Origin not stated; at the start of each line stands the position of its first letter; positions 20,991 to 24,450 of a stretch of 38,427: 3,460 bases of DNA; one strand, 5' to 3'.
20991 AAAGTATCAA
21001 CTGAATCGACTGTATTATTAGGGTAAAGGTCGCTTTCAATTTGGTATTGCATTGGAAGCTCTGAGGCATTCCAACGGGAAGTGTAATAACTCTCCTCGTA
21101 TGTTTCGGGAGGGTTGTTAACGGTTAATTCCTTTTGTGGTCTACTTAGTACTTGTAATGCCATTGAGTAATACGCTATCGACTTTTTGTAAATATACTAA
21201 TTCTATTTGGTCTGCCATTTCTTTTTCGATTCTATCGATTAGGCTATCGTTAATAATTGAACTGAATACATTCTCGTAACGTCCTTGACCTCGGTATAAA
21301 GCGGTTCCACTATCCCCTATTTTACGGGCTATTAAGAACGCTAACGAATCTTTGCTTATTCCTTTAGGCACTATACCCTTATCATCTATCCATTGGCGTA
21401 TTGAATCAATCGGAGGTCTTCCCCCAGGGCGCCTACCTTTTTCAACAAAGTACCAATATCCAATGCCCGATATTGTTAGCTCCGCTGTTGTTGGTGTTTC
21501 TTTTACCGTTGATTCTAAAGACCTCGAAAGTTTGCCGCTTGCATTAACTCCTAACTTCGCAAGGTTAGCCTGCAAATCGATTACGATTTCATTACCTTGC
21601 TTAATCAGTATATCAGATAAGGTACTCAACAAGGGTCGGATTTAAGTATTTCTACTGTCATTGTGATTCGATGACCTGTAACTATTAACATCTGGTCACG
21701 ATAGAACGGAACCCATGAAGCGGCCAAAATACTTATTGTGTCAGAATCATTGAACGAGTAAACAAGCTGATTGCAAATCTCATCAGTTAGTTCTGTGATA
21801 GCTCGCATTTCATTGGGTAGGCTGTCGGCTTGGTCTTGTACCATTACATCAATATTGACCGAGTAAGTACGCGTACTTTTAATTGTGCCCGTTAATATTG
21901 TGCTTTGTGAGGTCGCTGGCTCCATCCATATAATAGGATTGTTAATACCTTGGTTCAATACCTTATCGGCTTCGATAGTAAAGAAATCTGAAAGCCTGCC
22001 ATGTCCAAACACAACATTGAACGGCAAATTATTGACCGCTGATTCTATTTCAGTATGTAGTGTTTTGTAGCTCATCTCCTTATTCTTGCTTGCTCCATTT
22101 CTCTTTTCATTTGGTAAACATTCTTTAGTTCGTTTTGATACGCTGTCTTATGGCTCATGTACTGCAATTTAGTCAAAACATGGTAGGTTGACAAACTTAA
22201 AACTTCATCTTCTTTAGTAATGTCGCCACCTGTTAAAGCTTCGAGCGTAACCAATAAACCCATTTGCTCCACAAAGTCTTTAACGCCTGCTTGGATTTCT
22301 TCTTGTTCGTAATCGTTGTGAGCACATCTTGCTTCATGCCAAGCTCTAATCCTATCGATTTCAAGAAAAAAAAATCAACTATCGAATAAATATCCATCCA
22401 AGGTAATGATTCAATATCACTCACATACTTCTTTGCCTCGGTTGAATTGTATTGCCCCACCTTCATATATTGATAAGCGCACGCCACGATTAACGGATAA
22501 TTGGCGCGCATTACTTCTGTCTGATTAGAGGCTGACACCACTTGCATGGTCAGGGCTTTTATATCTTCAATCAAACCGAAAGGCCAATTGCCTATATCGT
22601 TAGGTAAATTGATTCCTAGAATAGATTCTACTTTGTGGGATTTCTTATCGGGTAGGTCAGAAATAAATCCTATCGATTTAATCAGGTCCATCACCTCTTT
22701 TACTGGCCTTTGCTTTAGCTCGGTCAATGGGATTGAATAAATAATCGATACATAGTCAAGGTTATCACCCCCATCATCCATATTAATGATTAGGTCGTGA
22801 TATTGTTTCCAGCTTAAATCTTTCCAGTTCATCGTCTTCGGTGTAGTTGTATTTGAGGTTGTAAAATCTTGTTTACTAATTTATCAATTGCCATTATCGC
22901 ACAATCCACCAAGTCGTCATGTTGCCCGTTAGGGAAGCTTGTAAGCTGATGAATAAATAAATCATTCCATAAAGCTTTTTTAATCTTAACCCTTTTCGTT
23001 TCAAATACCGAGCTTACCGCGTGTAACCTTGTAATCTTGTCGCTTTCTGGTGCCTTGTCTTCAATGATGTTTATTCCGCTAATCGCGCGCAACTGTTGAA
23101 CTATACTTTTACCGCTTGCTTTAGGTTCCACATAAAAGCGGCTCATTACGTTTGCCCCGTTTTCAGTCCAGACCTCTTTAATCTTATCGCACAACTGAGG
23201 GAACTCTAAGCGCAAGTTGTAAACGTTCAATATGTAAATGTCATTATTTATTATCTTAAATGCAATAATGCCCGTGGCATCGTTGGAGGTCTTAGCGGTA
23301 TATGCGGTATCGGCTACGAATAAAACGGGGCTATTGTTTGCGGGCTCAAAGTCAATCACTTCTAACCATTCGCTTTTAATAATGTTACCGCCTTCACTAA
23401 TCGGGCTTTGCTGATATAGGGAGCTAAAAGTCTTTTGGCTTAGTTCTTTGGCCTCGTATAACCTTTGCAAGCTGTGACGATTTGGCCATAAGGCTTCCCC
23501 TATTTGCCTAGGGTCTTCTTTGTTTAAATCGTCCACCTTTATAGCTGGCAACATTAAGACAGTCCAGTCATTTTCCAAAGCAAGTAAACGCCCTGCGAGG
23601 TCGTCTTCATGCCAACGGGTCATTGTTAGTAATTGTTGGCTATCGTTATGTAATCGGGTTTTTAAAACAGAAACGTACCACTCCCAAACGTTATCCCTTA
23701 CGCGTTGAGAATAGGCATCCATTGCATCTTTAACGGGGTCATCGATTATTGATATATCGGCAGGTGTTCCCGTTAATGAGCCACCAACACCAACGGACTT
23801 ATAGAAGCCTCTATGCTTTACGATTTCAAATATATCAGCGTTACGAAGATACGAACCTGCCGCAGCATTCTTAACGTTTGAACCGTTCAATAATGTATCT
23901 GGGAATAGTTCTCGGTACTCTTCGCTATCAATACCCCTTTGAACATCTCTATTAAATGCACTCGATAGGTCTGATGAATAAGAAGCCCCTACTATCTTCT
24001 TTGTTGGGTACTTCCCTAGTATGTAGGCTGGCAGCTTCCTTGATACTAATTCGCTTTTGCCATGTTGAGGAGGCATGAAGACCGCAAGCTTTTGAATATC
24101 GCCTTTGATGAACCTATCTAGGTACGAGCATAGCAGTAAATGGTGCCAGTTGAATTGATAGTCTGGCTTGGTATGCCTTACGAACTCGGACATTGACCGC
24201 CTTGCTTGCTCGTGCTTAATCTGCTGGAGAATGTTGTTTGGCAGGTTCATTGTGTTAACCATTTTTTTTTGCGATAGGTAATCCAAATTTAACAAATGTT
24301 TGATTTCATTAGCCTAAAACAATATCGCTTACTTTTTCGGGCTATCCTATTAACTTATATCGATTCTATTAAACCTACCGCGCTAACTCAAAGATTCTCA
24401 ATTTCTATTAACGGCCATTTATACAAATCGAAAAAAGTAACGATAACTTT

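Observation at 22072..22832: T9 slippery run where the -1 frame opens exactly: candidate programmed frameshift or transcriptional slippage giving a fusion of about 250 aa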

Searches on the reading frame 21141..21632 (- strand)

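Call 6: search_protein_families(library=phrogs, proteins=[window:21141-21632:-], max_evalue=0.01)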
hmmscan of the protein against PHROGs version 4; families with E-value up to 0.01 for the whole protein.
window:21141-21632:- (163 aa): 2 families
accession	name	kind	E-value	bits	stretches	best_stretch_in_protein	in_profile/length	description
phrog_21534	-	unknown function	9.2e-07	30.2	1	48-133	33-116/149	-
phrog_31246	-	unknown function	0.0003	21.8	0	29-88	31-88/167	-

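Call 7: search_protein_families(library=pfam, proteins=[window:21141-21632:-], max_evalue=0.01)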
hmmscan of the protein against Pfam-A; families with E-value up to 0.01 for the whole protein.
window:21141-21632:- (163 aa): 0 families

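Call 99: search_protein_families(library=ncbifam, proteins=[window:21141-21632:-], max_evalue=0.01)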
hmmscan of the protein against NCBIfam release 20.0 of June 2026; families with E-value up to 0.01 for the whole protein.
window:21141-21632:- (163 aa): 0 families

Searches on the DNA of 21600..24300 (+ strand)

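Call 8: search_dna_similar(query=window:21600-24300:+, collection=phages, mode=distant)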
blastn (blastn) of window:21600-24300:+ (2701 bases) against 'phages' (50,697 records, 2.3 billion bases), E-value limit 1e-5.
Records with a match: 1; places in all: 1; records where one place covers at least 80% of the query: 0.
Best place of each record, by identity: 60-80% 1.
By first word of the organism name: Bacteriophage 1.
By host as written in the record: - 1.
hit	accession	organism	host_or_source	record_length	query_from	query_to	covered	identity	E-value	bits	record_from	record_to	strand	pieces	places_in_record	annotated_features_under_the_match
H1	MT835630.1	Bacteriophage sp.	human fecal samples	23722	1993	2210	8%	68.6%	2e-9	73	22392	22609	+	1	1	record has no annotation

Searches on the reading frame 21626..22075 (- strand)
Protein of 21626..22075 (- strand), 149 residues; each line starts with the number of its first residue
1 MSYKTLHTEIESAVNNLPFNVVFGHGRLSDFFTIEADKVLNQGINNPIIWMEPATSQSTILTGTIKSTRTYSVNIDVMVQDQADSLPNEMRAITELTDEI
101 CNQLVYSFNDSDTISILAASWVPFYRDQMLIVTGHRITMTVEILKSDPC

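Call 6: search_protein_families(library=phrogs, proteins=[window:21626-22075:-], max_evalue=0.01)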
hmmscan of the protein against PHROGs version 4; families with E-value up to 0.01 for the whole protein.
window:21626-22075:- (149 aa): 0 families

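Call 7: search_protein_families(library=pfam, proteins=[window:21626-22075:-], max_evalue=0.01)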
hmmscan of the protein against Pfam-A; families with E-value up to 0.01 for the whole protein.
window:21626-22075:- (149 aa): 0 families

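Call 83: find_homologous_proteins(query=window:21626-22075:-, max_evalue=0.001)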
Query window:21626-22075:- (149 aa): 3 proteins with E <= 0.001 among 10 candidates.
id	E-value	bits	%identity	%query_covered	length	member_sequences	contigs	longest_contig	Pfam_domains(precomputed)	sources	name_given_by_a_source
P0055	4.0e-93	326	100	100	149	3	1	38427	-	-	-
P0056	2.2e-83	295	88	100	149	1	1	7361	-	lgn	-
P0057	5.4e-82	290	88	100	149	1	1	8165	-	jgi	jgi:hypothetical protein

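Call 92: predict_structure(alignment_id=A4)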
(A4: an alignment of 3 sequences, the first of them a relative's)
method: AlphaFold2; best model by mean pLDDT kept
length: 149 residues; sequences in the alignment: 3
mean_pLDDT: 52.1   pTM: 0.46
mean pLDDT of the five models: 52.1, 51.1, 45.8, 43.4, 42.1
residues with pLDDT >= 90: 0; 70-90: 0; 50-70: 95; < 50: 54
segments of 3 or more residues with pLDDT < 50: 18-48, 58-65, 126-132
pLDDT, mean of each block of 10 residues (from residue 1): 58 54 39 46 45 51 52 57 50 60 55 55 50 56 55
secondary structure, 60 per line:
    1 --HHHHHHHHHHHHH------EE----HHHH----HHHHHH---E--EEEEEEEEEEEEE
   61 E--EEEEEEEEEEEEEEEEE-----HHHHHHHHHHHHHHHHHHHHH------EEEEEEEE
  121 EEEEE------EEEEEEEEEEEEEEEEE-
elements in order: H3-15 H28-31 H36-41 E48-61 E64-80 H86-106 E113-125 E132-148

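Call 94: fold_search(model_id=the predicted structure, library=pdb)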
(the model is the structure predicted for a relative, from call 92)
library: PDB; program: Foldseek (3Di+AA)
matches with E <= 10: 1344; with E <= 0.001: 19
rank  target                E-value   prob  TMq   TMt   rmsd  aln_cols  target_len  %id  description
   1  3fz2_C                7.4e-05  1.00  0.54  0.59   5.3       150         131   15  Crystal structure of the tail terminator protein from phage lambda (gpU-D74A) (released 2009-05-26)
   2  8gtf_k                7.9e-05  1.00  0.55  0.58   5.1       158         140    9  Cryo-EM model of the marine siphophage vB_DshS-R4C stopper-terminator complex (released 2023-07-12)
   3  8kef_a                8.4e-05  1.00  0.64  0.43   4.9       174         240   10  Cyanophage A-1(L) neck/gp7-terminator (released 2024-04-17)
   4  3fz2_E                1.1e-04  1.00  0.47  0.51   6.1       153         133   15  Crystal structure of the tail terminator protein from phage lambda (gpU-D74A) (released 2009-05-26)
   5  3fz2_A                1.9e-04  1.00  0.53  0.59   5.2       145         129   13  Crystal structure of the tail terminator protein from phage lambda (gpU-D74A) (released 2009-05-26)
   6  3fzb_C                1.9e-04  1.00  0.51  0.57   5.4       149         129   15  Crystal structure of the tail terminator protein from phage lambda (gpU-WT) (released 2009-05-26)
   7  3fzb_I                2.1e-04  1.00  0.46  0.51   5.8       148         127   10  Crystal structure of the tail terminator protein from phage lambda (gpU-WT) (released 2009-05-26)
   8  3fzb_F                2.3e-04  1.00  0.47  0.52   5.7       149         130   16  Crystal structure of the tail terminator protein from phage lambda (gpU-WT) (released 2009-05-26)
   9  3fzb_H                2.6e-04  1.00  0.50  0.55   5.9       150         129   13  Crystal structure of the tail terminator protein from phage lambda (gpU-WT) (released 2009-05-26)
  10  3fzb_E                3.2e-04  1.00  0.43  0.48   6.0       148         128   15  Crystal structure of the tail terminator protein from phage lambda (gpU-WT) (released 2009-05-26)
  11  3fz2_D                3.7e-04  1.00  0.47  0.52   5.9       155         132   12  Crystal structure of the tail terminator protein from phage lambda (gpU-D74A) (released 2009-05-26)
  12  8iyd_K                3.9e-04  1.00  0.55  0.61   4.8       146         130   13  Tail cap of phage lambda tail (released 2023-10-18)
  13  8bcu_A                5.2e-04  1.00  0.50  0.47   5.9       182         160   10  Cryo-EM structure of the proximal end of bacteriophage T5 tail, after interaction with its receptor : p142 tail termin (released 2023-11-01)
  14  8bcp_B                5.9e-04  1.00  0.53  0.51   5.6       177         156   11  Cryo-EM structure of the proximal end of bacteriophage T5 tail : p142 tail terminator protein hexamer and pb6 tail tub (released 2023-11-01)
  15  3fzb_A                6.2e-04  1.00  0.55  0.62   4.8       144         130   15  Crystal structure of the tail terminator protein from phage lambda (gpU-WT) (released 2009-05-26)
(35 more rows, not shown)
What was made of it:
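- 21626..22075 (-): Downstream 149-aa gene, probably a lambda gpU-type tail terminator. calls 92, 94.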

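Call 99: search_protein_families(library=ncbifam, proteins=[window:21626-22075:-], max_evalue=0.01)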
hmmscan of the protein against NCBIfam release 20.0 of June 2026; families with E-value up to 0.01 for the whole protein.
window:21626-22075:- (149 aa): 0 families
